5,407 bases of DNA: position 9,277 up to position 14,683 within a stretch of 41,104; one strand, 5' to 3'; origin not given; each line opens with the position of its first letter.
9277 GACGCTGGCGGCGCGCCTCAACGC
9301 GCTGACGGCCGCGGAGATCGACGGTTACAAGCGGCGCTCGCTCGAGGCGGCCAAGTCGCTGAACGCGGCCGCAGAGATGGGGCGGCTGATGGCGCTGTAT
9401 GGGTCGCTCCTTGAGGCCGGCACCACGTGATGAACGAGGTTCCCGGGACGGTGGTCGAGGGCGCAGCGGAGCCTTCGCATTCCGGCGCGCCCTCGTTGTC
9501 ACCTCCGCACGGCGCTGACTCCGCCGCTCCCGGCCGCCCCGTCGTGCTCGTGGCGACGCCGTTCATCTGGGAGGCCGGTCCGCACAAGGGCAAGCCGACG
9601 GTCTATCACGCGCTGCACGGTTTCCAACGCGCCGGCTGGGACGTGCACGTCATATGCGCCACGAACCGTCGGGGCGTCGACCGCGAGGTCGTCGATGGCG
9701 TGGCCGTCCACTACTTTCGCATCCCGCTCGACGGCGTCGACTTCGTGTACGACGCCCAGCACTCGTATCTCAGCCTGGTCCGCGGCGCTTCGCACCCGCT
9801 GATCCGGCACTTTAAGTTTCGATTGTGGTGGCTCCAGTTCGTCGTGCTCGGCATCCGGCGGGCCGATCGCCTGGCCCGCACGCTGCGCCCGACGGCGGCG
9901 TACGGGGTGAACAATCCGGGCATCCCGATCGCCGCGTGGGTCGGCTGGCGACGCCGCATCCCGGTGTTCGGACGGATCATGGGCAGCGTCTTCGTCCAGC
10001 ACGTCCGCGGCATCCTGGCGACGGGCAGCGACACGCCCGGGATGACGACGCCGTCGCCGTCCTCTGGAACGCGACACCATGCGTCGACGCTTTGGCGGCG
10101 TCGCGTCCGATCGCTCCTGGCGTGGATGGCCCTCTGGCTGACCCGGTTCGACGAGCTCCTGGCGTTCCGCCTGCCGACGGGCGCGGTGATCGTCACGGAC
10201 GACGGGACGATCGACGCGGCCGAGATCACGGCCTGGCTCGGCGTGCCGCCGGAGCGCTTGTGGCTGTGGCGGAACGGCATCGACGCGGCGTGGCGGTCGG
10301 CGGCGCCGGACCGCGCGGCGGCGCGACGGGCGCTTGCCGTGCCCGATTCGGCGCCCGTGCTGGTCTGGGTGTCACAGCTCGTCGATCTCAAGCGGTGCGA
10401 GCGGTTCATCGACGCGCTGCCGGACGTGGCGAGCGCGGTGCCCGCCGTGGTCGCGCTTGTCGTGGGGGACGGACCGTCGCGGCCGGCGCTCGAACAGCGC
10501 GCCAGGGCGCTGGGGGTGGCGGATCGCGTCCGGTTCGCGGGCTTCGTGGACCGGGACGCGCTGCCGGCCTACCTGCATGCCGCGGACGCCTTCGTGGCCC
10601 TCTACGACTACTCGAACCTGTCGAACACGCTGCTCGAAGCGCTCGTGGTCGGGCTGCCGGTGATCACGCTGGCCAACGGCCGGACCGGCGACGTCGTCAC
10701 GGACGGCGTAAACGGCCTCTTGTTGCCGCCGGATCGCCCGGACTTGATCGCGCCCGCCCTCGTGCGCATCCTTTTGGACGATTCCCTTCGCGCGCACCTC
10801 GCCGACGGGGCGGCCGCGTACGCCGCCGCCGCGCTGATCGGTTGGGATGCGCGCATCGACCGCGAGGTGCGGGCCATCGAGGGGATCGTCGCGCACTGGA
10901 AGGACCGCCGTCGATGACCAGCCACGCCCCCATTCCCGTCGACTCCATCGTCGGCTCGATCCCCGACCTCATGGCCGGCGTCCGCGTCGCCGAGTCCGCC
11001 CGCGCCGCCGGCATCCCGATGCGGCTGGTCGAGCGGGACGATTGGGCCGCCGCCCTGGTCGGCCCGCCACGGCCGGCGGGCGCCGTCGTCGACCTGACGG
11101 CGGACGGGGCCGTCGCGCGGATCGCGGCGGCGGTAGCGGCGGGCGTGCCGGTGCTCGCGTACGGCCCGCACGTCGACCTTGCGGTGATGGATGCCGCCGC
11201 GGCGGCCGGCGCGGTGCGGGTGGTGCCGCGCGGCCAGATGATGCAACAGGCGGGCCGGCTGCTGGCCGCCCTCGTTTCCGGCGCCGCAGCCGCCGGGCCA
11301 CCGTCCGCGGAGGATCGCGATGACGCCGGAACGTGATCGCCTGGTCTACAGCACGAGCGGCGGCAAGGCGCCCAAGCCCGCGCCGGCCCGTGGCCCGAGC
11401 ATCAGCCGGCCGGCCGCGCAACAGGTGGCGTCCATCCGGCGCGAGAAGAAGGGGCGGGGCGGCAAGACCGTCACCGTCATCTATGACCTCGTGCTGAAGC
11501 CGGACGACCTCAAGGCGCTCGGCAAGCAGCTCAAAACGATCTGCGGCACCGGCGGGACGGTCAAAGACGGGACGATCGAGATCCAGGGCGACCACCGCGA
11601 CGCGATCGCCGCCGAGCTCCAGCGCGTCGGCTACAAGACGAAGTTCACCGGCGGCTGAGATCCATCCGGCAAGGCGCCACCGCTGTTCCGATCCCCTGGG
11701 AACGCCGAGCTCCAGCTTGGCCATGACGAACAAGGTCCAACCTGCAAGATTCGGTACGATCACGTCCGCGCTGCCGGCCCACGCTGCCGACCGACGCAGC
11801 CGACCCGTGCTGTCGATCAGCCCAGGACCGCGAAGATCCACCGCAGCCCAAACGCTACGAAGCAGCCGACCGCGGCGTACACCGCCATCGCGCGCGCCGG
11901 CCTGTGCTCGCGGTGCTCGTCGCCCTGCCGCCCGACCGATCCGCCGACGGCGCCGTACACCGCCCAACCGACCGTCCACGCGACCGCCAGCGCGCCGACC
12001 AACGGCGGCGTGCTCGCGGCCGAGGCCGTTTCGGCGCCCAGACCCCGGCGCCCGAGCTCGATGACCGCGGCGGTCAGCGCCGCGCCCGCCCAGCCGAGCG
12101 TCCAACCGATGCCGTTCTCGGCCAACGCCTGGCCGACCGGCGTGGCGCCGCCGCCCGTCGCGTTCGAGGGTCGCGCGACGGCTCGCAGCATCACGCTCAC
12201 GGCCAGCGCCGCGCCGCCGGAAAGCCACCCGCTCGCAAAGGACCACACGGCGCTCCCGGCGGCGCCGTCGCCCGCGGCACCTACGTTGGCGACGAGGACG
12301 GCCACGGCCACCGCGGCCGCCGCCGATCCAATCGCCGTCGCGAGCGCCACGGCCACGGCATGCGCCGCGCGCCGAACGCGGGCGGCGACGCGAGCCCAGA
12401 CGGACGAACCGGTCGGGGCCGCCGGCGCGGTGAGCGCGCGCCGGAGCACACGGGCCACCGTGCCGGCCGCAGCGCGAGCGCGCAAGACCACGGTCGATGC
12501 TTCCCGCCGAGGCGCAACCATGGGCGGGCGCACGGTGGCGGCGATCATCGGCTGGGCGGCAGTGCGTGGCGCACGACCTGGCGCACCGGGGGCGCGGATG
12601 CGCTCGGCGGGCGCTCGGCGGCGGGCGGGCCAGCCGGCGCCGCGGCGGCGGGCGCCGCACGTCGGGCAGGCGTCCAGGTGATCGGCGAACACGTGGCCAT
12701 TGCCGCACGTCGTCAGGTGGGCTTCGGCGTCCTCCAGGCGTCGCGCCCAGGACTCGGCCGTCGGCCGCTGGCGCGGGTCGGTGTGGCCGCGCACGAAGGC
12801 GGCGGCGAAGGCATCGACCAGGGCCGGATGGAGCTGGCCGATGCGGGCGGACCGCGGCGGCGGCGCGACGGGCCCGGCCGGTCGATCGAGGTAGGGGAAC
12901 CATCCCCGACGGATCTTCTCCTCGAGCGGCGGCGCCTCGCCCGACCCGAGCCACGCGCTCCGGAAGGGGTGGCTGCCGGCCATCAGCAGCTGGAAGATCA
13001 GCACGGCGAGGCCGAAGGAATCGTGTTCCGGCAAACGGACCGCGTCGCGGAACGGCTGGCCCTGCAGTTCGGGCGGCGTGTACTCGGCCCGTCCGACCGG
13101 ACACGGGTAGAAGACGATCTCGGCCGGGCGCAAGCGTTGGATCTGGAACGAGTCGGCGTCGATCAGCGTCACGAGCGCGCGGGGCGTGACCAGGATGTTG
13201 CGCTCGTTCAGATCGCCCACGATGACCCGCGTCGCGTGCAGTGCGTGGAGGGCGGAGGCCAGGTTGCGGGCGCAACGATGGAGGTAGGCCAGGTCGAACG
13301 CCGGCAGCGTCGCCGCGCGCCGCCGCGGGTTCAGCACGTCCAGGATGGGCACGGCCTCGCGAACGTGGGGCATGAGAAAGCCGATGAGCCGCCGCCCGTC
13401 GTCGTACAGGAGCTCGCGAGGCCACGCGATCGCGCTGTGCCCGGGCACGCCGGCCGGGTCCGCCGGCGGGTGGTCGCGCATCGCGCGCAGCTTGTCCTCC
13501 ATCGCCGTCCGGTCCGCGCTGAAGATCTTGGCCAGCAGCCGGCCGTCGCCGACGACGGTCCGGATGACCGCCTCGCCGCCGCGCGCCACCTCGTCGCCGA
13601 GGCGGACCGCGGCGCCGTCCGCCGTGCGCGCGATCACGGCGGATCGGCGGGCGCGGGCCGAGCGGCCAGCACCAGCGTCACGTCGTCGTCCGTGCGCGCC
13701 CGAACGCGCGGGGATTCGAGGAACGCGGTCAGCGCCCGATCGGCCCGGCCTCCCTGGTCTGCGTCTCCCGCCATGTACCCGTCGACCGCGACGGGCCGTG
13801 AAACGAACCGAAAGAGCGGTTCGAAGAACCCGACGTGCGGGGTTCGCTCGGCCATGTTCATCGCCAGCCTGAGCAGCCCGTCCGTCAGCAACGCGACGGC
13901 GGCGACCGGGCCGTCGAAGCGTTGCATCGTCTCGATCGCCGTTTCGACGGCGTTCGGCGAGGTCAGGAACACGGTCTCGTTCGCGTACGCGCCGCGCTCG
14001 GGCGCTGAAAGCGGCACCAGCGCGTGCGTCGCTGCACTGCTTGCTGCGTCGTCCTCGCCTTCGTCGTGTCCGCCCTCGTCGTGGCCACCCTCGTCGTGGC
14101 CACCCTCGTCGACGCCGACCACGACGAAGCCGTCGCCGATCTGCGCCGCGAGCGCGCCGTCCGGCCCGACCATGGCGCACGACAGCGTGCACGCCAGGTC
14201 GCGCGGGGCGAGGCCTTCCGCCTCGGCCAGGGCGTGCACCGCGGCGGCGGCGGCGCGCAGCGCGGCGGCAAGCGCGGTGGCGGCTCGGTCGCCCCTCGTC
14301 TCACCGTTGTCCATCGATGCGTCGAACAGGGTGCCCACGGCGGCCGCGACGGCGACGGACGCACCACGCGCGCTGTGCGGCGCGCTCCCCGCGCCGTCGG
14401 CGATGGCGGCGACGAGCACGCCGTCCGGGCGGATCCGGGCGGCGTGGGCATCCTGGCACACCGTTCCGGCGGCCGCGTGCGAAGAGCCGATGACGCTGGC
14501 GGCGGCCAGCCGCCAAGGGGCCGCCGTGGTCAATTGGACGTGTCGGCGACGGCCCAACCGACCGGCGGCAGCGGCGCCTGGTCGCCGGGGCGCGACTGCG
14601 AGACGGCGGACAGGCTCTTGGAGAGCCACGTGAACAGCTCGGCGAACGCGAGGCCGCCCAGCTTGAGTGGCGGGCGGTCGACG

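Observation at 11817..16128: Four-gene coupled cassette of metallophosphoesterase, TerY/YegL-like vWA protein, PP2C phosphatase and atypical membrane Ser/Thr kinase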

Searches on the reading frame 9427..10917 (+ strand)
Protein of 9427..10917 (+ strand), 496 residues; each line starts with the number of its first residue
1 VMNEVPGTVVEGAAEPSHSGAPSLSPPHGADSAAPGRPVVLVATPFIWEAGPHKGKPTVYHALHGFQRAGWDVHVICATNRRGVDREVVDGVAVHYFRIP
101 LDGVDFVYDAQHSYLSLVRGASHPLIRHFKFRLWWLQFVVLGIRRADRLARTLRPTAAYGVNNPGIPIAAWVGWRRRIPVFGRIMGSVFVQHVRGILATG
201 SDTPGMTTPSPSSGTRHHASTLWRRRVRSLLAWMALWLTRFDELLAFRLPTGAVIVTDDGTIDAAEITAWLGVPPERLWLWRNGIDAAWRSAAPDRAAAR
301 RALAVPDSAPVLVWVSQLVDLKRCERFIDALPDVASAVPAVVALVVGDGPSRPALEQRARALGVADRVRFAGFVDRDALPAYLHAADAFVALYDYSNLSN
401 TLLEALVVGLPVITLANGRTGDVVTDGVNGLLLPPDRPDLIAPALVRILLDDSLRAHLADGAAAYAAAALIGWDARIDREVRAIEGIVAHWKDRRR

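Call 8: search_protein_families(library=pfam, proteins=[window:9427-10917:+], max_evalue=0.01)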
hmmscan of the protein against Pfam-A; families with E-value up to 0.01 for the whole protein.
window:9427-10917:+ (496 aa): 5 families
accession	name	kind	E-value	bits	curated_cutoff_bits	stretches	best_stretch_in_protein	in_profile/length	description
PF13692.12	Glyco_trans_1_4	-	4e-29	102.1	27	1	310-451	2-142/142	Glycosyl transferases group 1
PF00534.26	Glycos_transf_1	-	4.7e-29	101.6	26.4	1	296-462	2-169/172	Glycosyl transferases group 1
PF13439.12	Glyco_transf_4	-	0.00058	20.4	28.5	0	59-287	8-168/170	Glycosyltransferase Family 4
PF13579.12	Glyco_trans_4_4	-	0.0013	19.5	29.7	1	58-240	6-122/158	Glycosyl transferase 4-like domain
PF13477.12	Glyco_trans_4_2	-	0.0069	17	23.4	0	60-116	14-62/139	Glycosyl transferase 4-like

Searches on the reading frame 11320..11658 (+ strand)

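Call 8: search_protein_families(library=pfam, proteins=[window:11320-11658:+], max_evalue=0.01)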
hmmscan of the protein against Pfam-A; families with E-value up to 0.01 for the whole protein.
window:11320-11658:+ (112 aa): 1 family
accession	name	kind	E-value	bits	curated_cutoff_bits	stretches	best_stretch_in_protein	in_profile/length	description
PF01253.27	SUI1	-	6.9e-19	68.5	25.5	1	34-106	2-77/77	Translation initiation factor SUI1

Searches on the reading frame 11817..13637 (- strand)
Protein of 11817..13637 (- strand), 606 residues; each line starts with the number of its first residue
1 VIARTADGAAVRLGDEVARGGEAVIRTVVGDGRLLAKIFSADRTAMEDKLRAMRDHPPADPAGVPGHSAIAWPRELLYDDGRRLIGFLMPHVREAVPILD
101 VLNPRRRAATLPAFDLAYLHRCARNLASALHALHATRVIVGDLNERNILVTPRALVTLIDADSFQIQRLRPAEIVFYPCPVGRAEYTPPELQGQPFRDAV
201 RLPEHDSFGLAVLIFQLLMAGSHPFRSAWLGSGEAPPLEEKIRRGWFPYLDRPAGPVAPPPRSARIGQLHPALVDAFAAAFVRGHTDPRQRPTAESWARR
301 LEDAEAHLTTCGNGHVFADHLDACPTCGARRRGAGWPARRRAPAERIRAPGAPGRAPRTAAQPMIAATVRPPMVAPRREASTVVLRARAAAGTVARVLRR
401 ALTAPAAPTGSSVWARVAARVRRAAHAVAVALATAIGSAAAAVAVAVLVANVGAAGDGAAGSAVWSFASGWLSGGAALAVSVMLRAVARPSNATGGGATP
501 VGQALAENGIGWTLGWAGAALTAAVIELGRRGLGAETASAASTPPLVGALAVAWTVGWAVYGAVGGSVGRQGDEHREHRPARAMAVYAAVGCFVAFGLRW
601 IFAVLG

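Call 8: search_protein_families(library=pfam, proteins=[window:11817-13637:-], max_evalue=0.01)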
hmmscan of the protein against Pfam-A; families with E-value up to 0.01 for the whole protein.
window:11817-13637:- (606 aa): 1 family
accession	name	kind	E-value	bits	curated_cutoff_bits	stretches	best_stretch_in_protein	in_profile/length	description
PF00069.31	Pkinase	-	4.5e-06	26.7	31.7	1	115-226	96-198/263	Protein kinase domain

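Call 9: search_protein_families(library=padloc, proteins=[window:11817-13637:-], max_evalue=0.01)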
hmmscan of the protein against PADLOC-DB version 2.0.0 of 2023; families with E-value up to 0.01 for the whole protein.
window:11817-13637:- (606 aa): 6 families
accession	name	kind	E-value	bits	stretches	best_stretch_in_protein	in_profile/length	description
PDLC03920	MkoA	-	5.7e-06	22.9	1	116-232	122-222/1112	-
PDLC04047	PD-T4-6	-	1.3e-05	22.4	1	122-226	116-213/327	-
PDLC04042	PD-T4-6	-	1.8e-05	22.5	1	122-227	114-214/292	-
PDLC04053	PD-T4-6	-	2.9e-05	21.7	1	123-228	116-214/311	-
PDLC03921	MkoA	-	0.0009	15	1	122-166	592-637/1607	-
PDLC04138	mad6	-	0.0011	15.9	1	113-225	149-256/659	mads_6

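Call 10: search_protein_families(library=ncbifam, proteins=[window:11817-13637:-], max_evalue=0.01)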
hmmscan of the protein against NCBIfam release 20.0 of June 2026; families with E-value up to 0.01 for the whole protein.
window:11817-13637:- (606 aa): 4 families
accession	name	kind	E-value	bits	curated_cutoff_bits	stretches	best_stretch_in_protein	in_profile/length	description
NF038150.1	lanthi_synth_IV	equivalog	1.8e-06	26.6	650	1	116-225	297-396/851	class IV lanthionine synthetase LanL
NF047741.1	antiphage_MADS6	equivalog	3.2e-05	22.7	460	1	118-227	300-405/612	methylation-associated defense system protein kinase MAD6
NF038151.1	lanthi_synth_III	equivalog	3.2e-05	22.5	575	1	119-162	338-381/833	class III lanthionine synthetase LanKC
NF002475.0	PRK01723.1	equivalog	0.00096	18.2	142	1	124-167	150-193/241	3-deoxy-D-manno-octulosonic acid kinase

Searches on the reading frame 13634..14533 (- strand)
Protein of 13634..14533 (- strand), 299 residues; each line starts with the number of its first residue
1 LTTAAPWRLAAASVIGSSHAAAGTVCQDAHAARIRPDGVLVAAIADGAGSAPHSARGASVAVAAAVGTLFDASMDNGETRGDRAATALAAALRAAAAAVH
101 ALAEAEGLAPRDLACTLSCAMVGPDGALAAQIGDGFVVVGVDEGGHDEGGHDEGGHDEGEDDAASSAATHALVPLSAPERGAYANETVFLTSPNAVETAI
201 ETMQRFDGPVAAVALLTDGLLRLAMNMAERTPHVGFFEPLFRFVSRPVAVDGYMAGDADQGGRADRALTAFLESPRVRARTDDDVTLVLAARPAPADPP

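Call 8: search_protein_families(library=pfam, proteins=[window:13634-14533:-], max_evalue=0.01)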
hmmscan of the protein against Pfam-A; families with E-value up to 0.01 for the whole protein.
window:13634-14533:- (299 aa): 1 family
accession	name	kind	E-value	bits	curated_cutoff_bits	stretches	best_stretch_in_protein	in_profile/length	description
PF13672.11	PP2C_2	-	5.6e-40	137.6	24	2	15-143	1-124/209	Protein phosphatase 2C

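Call 9: search_protein_families(library=padloc, proteins=[window:13634-14533:-], max_evalue=0.01)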
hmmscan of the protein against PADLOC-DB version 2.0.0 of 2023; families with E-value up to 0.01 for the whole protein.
window:13634-14533:- (299 aa): 0 families

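Call 10: search_protein_families(library=ncbifam, proteins=[window:13634-14533:-], max_evalue=0.01)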
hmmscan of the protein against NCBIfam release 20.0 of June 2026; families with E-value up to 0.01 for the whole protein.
window:13634-14533:- (299 aa): 1 family
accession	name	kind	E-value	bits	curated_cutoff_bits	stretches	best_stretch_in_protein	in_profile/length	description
NF033484.1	Stp1_PP2C_phos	equivalog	0.0094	15.5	230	0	27-135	12-112/232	Stp1/IreP family PP2C-type Ser/Thr phosphatase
